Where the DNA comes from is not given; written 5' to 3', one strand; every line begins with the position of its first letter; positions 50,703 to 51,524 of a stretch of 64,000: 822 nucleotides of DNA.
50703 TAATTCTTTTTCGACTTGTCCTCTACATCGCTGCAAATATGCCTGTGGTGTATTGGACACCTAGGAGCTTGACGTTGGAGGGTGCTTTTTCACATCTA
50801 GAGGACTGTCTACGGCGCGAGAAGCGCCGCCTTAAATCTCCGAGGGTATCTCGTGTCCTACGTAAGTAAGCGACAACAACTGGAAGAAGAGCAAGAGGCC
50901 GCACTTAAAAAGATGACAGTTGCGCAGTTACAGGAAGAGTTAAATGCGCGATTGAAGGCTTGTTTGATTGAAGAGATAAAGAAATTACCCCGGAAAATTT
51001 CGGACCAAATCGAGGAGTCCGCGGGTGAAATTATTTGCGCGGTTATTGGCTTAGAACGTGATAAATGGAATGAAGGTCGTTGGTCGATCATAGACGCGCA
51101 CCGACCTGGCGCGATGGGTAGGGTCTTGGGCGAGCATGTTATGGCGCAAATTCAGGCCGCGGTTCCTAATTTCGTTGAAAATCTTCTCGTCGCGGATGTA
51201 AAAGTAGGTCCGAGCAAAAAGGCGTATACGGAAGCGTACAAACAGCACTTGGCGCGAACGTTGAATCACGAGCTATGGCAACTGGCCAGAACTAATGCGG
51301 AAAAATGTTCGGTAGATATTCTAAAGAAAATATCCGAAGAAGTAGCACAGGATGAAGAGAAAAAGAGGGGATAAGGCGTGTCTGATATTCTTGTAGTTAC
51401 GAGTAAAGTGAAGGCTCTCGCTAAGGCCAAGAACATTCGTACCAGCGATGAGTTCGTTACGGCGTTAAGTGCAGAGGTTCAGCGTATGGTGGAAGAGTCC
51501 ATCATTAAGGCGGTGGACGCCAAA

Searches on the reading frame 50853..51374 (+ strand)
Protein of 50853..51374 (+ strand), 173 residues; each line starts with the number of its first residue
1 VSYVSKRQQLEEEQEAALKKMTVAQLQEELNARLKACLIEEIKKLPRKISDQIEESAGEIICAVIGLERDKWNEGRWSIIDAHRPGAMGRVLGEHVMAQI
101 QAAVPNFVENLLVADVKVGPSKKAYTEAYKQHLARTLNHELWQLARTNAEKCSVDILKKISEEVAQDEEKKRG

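Call 13: search_protein_families(library=phrogs, proteins=[window:50853-51374:+], max_evalue=0.001)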
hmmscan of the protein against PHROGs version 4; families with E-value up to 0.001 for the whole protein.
window:50853-51374:+ (173 aa): 0 families

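Call 68: search_protein_families(library=pfam, proteins=[window:50853-51374:+], max_evalue=0.01)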
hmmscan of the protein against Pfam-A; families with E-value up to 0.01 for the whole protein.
window:50853-51374:+ (173 aa): 0 families
